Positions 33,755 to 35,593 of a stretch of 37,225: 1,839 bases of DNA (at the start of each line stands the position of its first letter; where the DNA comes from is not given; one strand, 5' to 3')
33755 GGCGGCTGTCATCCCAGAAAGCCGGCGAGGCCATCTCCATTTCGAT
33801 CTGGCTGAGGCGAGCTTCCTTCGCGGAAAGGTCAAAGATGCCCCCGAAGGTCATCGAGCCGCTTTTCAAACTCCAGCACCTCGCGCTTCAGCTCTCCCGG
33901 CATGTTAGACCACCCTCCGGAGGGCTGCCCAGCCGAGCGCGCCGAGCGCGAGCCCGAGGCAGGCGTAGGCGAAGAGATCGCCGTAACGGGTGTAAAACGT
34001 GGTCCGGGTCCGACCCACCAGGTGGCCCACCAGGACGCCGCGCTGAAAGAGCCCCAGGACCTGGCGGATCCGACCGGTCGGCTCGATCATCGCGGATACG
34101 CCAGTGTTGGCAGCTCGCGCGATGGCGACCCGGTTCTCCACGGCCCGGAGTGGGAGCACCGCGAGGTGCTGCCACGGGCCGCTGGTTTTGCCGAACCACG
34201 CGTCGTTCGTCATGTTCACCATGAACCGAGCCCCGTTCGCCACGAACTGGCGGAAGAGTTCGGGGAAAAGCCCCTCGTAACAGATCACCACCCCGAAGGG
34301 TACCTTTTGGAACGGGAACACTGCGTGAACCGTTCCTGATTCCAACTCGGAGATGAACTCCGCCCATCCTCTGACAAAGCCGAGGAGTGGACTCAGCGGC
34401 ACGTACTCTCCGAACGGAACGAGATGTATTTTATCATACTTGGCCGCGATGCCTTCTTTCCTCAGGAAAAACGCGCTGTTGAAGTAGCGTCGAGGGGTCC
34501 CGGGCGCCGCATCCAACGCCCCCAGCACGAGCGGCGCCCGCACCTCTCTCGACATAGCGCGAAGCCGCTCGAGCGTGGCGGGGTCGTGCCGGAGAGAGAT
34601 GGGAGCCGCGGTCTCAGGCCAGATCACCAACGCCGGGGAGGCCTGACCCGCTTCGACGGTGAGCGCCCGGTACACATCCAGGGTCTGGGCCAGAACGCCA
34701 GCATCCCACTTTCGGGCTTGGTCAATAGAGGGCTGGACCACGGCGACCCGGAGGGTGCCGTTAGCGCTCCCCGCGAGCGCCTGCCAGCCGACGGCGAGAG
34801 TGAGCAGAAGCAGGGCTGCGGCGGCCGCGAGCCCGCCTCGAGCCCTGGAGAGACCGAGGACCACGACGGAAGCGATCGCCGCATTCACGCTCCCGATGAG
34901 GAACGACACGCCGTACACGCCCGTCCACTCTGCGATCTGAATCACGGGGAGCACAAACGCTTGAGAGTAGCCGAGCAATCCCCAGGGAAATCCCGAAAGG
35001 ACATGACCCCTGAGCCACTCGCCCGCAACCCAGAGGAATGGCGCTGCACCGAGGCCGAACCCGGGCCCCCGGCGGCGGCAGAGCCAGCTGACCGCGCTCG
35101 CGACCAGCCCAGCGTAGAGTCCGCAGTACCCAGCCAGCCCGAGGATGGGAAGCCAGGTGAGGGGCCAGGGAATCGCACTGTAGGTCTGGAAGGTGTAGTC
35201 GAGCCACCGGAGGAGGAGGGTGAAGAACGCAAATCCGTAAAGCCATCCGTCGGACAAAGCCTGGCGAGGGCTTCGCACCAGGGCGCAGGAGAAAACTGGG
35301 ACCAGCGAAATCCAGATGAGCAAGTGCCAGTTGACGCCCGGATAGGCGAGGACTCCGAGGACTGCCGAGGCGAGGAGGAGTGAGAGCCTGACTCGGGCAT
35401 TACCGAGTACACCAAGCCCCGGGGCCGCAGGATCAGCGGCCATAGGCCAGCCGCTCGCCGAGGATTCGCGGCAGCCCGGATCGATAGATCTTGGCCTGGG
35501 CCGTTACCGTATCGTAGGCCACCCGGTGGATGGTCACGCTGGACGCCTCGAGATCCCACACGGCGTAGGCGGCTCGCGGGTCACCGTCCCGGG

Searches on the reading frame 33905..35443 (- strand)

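Call 56: search_protein_families(library=pfam, proteins=[window:33905-35443:-], max_evalue=0.00001)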
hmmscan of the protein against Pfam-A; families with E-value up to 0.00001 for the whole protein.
window:33905-35443:- (512 aa): 2 families
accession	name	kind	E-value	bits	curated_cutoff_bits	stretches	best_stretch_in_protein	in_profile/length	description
PF20154.4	LNT_N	-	7.7e-36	124.1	27.1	1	26-189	1-159/159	Apolipoprotein N-acyltransferase N-terminal domain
PF00795.27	CN_hydrolase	-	1.7e-34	119.7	23.2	1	232-476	1-247/256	Carbon-nitrogen hydrolase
